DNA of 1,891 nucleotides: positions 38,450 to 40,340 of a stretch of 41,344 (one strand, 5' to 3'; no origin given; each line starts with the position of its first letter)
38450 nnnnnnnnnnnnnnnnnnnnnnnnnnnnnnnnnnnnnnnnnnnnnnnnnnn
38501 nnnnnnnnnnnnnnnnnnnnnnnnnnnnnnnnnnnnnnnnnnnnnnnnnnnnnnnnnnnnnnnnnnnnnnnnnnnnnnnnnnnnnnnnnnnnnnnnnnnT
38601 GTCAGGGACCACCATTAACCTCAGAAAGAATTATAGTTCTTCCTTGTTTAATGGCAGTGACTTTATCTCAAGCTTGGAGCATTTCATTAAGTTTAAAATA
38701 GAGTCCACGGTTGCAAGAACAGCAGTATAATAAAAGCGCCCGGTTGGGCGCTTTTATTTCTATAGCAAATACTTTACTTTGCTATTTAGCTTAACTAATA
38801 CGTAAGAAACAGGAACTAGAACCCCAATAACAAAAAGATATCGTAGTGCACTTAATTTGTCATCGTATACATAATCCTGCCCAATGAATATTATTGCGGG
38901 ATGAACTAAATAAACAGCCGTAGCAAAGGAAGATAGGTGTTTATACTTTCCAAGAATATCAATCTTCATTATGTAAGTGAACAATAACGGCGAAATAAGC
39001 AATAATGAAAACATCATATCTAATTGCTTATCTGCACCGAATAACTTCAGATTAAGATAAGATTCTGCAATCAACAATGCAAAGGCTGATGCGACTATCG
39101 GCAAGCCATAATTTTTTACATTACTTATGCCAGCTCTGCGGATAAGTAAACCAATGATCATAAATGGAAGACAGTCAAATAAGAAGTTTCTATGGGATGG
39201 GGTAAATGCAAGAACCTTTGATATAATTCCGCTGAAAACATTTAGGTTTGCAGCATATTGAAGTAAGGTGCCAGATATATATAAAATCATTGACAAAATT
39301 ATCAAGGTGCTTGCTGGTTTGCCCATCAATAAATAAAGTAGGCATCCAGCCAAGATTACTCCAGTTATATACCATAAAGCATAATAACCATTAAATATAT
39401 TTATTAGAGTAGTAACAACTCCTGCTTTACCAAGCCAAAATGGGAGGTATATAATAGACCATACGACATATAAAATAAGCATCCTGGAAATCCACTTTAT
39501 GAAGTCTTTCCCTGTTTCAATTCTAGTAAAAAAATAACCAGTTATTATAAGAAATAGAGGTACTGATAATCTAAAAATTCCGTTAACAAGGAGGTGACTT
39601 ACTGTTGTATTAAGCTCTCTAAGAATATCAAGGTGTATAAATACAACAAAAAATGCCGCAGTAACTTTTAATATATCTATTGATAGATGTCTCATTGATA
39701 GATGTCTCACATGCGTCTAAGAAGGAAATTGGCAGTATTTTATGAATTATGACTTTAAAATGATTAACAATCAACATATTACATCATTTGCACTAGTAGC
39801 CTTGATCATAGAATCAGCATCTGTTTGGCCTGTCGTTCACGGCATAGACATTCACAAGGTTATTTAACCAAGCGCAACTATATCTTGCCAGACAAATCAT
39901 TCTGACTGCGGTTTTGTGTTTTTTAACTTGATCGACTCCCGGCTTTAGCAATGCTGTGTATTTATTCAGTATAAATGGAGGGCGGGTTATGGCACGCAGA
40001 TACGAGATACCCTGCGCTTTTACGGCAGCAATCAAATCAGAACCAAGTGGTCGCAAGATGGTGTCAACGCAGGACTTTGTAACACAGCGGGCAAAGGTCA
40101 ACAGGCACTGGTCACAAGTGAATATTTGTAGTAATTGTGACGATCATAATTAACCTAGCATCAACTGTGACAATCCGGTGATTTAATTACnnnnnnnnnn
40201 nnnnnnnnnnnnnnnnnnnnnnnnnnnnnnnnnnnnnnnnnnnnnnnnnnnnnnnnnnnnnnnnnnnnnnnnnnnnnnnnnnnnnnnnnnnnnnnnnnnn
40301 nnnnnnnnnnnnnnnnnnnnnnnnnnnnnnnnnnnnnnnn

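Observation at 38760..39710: Acyltransferase-3 membrane protein at the prophage end with a 15-bp tandem duplication over its start codon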

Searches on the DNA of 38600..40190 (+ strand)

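Call 6: search_dna_similar(query=window:38600-40190:+, collection=phages, mode=near, max_rows=30)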
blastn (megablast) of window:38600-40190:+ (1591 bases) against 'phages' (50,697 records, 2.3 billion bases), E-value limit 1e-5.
No match.

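Call 7: search_dna_similar(query=window:38600-40190:+, collection=ecoli_genomes, mode=near, max_rows=40)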
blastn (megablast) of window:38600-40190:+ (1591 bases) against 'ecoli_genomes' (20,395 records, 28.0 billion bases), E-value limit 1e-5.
Records with a match: 3; places in all: 3; records where one place covers at least 80% of the query: 3.
Genomes with a match: 3 of 5426; with a place that covers at least 80% of the query: 3. Places per genome that has any: lowest 1, median 1, highest 1. On chromosomes: 3 places; on plasmids: 0.
Best place of each record, by identity: >=99% 2; 95-99% 1.
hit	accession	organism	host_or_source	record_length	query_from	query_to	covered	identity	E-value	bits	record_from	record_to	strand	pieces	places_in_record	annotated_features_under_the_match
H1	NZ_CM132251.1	Escherichia coli strain 21AR0133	Homo sapiens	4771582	1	1591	100%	100.0%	0e+0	2939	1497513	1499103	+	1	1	acyltransferase family protein | hypothetical protein | intS: prophage integrase IntS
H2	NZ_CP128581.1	Escherichia coli strain VG888-46E9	calf igloo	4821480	1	1591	100%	99.2%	0e+0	2872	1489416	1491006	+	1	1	acyltransferase family protein | hypothetical protein | intS: prophage integrase IntS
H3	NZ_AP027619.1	Escherichia coli strain PSJ-07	Homo sapiens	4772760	1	1591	100%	99.0%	0e+0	2850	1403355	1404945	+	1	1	acyltransferase family protein | hypothetical protein | intS: prophage integrase IntS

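Call 8: get_annotated_region(hit=H1, flank=6000)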
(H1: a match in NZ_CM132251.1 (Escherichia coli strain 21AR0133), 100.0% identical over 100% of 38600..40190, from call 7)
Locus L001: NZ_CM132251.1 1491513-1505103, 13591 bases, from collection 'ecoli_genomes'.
description: Escherichia coli strain 21AR0133 chromosome, whole genome shotgun sequence
organism: Escherichia coli strain 21AR0133 (NCBI taxid 562)
replicon: chromosome; assembly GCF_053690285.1
host: Homo sapiens; source: Screen; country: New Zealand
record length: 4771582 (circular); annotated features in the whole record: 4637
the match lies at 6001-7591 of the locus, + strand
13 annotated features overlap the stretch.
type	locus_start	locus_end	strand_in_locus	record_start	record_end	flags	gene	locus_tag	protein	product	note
CDS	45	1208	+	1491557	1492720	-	emrK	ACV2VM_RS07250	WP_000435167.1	multidrug efflux MFS transporter periplasmic adaptor subunit EmrK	-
CDS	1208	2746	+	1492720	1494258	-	emrY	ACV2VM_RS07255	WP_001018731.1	multidrug efflux MFS transporter permease subunit EmrY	-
CDS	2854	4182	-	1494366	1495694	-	dsdA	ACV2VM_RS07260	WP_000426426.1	D-serine ammonia-lyase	-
CDS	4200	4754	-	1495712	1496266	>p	-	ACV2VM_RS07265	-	GntT/GntP/DsdX family permease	incomplete; partial in the middle of a contig; missing N-terminus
CDS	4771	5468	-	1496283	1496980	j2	-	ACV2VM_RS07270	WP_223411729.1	IS1 family transposase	programmed frameshift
CDS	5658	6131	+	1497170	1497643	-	-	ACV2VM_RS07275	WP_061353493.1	hypothetical protein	-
CDS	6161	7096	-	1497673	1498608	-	-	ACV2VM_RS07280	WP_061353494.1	acyltransferase family protein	-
CDS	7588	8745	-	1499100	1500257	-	intS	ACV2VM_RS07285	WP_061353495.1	prophage integrase IntS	-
tRNA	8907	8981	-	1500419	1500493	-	-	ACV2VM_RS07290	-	tRNA-Arg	-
CDS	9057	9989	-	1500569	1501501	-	yfdC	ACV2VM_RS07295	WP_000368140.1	formate/nitrite transporter family protein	-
CDS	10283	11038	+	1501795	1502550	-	mlaA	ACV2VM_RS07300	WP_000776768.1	phospholipid-binding lipoprotein MlaA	-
CDS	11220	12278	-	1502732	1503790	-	yfdF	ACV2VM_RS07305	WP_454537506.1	protein YfdF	-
CDS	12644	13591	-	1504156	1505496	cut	fadL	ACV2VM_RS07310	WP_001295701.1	long-chain fatty acid transporter FadL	-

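Call 9: get_annotated_region(hit=H2, flank=6000)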
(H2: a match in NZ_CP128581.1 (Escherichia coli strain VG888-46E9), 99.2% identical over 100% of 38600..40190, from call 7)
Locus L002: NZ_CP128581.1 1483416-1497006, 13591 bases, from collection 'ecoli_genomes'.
description: Escherichia coli strain VG888-46E9 chromosome, complete genome
organism: Escherichia coli strain VG888-46E9 (NCBI taxid 562)
replicon: chromosome; assembly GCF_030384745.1
host: -; source: calf igloo; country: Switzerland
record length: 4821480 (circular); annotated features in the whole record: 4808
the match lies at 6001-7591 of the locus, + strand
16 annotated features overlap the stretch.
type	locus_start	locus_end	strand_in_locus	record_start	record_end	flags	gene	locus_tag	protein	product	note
CDS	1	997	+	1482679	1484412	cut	-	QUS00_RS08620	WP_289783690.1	terminase large subunit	-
CDS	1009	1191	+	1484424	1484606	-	ymfR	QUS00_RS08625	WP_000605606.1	protein YmfR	-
CDS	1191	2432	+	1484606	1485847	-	-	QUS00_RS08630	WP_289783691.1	phage portal protein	-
CDS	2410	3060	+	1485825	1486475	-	-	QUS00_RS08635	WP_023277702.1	HK97 family phage prohead protease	-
CDS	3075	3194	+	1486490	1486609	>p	-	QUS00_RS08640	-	phage major capsid protein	incomplete; partial in the middle of a contig; missing C-terminus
CDS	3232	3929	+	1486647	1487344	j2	-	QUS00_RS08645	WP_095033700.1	IS1-like element IS1B family transposase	programmed frameshift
CDS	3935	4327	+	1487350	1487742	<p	-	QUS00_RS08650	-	phage tail protein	incomplete; partial in the middle of a contig; missing N-terminus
CDS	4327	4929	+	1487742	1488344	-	-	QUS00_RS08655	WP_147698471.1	tail fiber assembly protein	-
CDS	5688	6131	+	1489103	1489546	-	-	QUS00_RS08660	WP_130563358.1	hypothetical protein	-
CDS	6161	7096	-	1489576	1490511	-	-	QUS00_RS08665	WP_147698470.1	acyltransferase family protein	-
CDS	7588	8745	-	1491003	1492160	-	intS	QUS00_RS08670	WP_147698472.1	prophage integrase IntS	-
tRNA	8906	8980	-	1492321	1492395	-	-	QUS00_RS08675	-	tRNA-Arg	-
CDS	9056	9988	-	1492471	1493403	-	yfdC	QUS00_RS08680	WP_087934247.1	formate/nitrite transporter family protein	-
CDS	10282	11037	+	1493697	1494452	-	mlaA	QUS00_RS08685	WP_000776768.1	phospholipid-binding lipoprotein MlaA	-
CDS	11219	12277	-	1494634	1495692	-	yfdF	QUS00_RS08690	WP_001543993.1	protein YfdF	-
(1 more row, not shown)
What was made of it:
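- The gene is retained in two IS1-decayed prophages (calls 8, 9). It is retained when the rest of the prophage is deleted (calls 8, 9).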

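Call 10: get_annotated_region(hit=H3, flank=6000)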
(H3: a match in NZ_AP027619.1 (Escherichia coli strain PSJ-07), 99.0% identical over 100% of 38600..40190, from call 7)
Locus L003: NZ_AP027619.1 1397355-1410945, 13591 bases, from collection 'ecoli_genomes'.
description: Escherichia coli strain PSJ-07 chromosome, complete genome
organism: Escherichia coli strain PSJ-07 (NCBI taxid 562)
replicon: chromosome; assembly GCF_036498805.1
host: Homo sapiens; source: feces; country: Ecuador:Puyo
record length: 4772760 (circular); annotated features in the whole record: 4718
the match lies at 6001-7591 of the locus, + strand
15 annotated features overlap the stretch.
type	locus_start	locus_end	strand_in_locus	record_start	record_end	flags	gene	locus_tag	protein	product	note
CDS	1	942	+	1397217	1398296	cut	-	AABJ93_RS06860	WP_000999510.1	phage baseplate assembly protein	-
CDS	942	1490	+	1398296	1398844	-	-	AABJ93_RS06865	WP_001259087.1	phage baseplate assembly protein V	-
CDS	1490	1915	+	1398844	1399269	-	-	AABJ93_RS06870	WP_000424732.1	phage GP46 family protein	-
CDS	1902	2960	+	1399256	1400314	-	-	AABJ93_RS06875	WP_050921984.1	baseplate J/gp47 family protein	-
CDS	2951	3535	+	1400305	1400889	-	ymfQ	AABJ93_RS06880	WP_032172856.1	YmfQ family protein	-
CDS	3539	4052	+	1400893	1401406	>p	-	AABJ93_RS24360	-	phage tail protein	incomplete; partial in the middle of a contig; missing C-terminus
CDS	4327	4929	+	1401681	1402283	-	tfaE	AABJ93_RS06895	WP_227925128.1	tail fiber assembly protein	-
CDS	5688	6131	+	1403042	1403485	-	-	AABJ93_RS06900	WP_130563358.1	hypothetical protein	-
CDS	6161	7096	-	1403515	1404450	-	-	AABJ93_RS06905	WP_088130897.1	acyltransferase family protein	-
CDS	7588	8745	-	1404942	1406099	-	intS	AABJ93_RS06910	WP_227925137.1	prophage integrase IntS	-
tRNA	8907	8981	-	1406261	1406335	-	-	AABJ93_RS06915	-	tRNA-Arg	-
CDS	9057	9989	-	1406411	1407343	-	yfdC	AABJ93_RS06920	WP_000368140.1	formate/nitrite transporter family protein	-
CDS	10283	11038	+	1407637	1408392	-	mlaA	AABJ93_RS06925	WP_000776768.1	phospholipid-binding lipoprotein MlaA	-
CDS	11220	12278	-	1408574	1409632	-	yfdF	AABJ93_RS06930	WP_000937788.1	protein YfdF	-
CDS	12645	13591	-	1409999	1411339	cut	fadL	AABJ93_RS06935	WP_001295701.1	long-chain fatty acid transporter FadL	-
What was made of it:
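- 38760..39695 (-): AT3 (acyltransferase-3) coding sequence, 311 aa from the junction ATG at 39695-39693; the stop codon is included. PGAP annotates exactly this CDS in three complete E. coli genomes (calls 8-10).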

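Call 83: search_dna_similar(query=window:38700-39830:-, collection=ecoli_genomes, mode=distant, max_rows=30)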
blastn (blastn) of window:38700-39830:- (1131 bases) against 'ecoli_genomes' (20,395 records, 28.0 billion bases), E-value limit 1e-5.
Records with a match: 3; places in all: 3; records where one place covers at least 80% of the query: 3.
Genomes with a match: 3 of 5426; with a place that covers at least 80% of the query: 3. Places per genome that has any: lowest 1, median 1, highest 1. On chromosomes: 3 places; on plasmids: 0.
Best place of each record, by identity: >=99% 3.
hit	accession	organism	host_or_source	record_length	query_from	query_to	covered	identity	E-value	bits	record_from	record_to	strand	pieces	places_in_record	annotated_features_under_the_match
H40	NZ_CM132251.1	Escherichia coli strain 21AR0133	Homo sapiens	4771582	1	1131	100%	100.0%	0e+0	2040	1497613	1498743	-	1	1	acyltransferase family protein | hypothetical protein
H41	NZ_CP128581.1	Escherichia coli strain VG888-46E9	calf igloo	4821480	1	1131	100%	99.5%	0e+0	2013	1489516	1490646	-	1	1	acyltransferase family protein | hypothetical protein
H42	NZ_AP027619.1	Escherichia coli strain PSJ-07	Homo sapiens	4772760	1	1131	100%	99.2%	0e+0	2000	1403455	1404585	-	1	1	acyltransferase family protein | hypothetical protein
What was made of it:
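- Tried and rejected: A sensitive blastn of complete E. coli genomes found only the same three genomes (call 83).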

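Call 86: search_dna_similar(query=L004:2400-8048:+, collection=phages, mode=near, max_rows=8)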
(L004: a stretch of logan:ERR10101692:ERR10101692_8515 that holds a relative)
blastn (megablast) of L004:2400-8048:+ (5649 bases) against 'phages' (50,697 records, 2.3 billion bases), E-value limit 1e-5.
Records with a match: 44; places in all: 59; records where one place covers at least 80% of the query: 4.
Best place of each record, by identity: 95-99% 2; 90-95% 6; 80-90% 34; 60-80% 2.
By first word of the organism name: Salmonella 13; Yersinia 13; Klebsiella 11; Escherichia 4; Erwinia 2; Kosakonia 1.
By host as written in the record: Yersinia pestis EV76-CN 13; Klebsiella pneumoniae 7; - 4; Salmonella sp. 3; Salmonella enterica subsp. enterica serovar Typhimurium SE-BS17 2; Erwinia tracheiphila 2; Salmonella enterica subsp. salamae 10/99 II 2; Klebsiella pneumoniae ST147-VIM1 2; and 7 more.
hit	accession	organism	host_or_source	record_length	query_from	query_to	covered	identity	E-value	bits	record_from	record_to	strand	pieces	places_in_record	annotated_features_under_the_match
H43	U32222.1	Escherichia phage 186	-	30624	292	5649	82%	92.1%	0e+0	6524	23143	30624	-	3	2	A: A protein | Orf84 | orf97: Orf97 | Orf81 | cII: CII (x2) | and 18 other names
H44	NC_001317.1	Escherichia phage 186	-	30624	292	5649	82%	92.1%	0e+0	6524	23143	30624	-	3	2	A: nicking at origin of replication | phosphoadenosine phosphosulfate reductase | orf97: Orf97 | DNA polymerase exonuclease subunit | cII: CII-like regulator | and 16 other names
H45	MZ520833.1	Salmonella phage BIS20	Salmonella enterica subsp. enterica ...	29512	120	5473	82%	91.1%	0e+0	6261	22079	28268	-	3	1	replication protein | hypothetical protein (x6) | DNA damage-inducible protein | protein fil | C-4 type zinc finger protein,TraR family | and 1 other names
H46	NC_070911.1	Salmonella phage BIS20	Salmonella enterica subsp. enterica ...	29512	120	5473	82%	91.1%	0e+0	6261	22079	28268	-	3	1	replication protein | hypothetical protein (x5) | CII-like transcriptional activator | RecA filament binding protein DinI | cell division inhibitor | and 2 other names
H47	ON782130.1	Salmonella phage vB_Sal_PHB48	Salmonella enterica subsp. enterica ...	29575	273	5473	80%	89.1%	0e+0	5585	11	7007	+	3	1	replication endonuclease | hypothetical protein (x9) | regulatory CII family protein | DinI family protein | TraR/DksA family transcriptional regulator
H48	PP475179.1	Yersinia phage GCS667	Yersinia pestis EV76-CN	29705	120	5649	78%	86.2%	0e+0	4759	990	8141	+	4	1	replication protein | hypothetical protein (x9) | exonuclease | regulatory protein CII | SOS operon TUM protein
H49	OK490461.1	Klebsiella phage Kp4882-2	Klebsiella pneumoniae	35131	482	5649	72%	86.8%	0e+0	4503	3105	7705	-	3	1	record has no annotation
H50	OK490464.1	Klebsiella phage Kp4884-2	Klebsiella pneumoniae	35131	482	5649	72%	86.8%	0e+0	4503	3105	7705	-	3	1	record has no annotation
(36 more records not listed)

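Call 87: search_dna_similar(query=L007:1156-9125:+, collection=phages, mode=near, max_rows=8)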
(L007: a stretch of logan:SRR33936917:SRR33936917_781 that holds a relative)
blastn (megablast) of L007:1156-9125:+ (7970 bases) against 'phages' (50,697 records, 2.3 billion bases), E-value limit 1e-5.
Records with a match: 20; places in all: 20; records where one place covers at least 80% of the query: 0.
Best place of each record, by identity: 80-90% 5; 60-80% 15.
By first word of the organism name: Escherichia 11; Enterobacter 3; Salmonella 3; Klebsiella 2; phage 1.
By host as written in the record: - 4; Escherichia coli O157:H7 4; Salmonella enterica 2; Enterobacter sp. CT7 2; Escherichia coli 2; Enterobacter cloacae 1; Klebsiella pneumoniae ST11-OXA245 1; Salmonella enterica subsp. enterica STW-2 1; and 3 more.
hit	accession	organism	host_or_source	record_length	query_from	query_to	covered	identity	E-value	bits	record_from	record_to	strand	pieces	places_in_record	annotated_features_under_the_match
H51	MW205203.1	Enterobacter phage BUCT554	Enterobacter cloacae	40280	2115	7756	53%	82.7%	0e+0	3746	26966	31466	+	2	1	hypothetical protein (x4) | right-handed parallel beta-helix repeat-containing protein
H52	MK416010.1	Klebsiella phage ST11-OXA245phi3.2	Klebsiella pneumoniae ST11-OXA245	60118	4405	7969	45%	82.3%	0e+0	3077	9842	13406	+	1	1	putative structural protein | hypothetical protein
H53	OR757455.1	Salmonella phage VB_ST_E15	Salmonella enterica subsp. enterica ...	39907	4410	7876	44%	81.8%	0e+0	2898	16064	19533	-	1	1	hypothetical protein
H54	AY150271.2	Salmonella phage epsilon15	Salmonella enterica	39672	4410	7876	44%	81.2%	0e+0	2771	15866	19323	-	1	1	hypothetical protein (x2)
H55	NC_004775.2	Salmonella phage epsilon15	Salmonella enterica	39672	4410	7876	44%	81.2%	0e+0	2771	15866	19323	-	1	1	virion structural protein | hypothetical protein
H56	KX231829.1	Enterobacter phage Tyrion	Enterobacter sp. CT7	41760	2168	4093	24%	75.5%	0e+0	881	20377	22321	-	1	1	putative anti-repressor protein | putative tail fiber protein | hypothetical protein | ribosome_binding_site (x3)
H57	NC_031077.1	Enterobacter phage Tyrion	Enterobacter sp. CT7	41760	2168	4093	24%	75.5%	0e+0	881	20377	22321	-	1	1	putative anti-repressor protein | putative tail fiber protein | hypothetical protein | ribosome_binding_site (x3)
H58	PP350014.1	phage PH444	-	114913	2115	4030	24%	74.5%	0e+0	776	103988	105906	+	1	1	record has no annotation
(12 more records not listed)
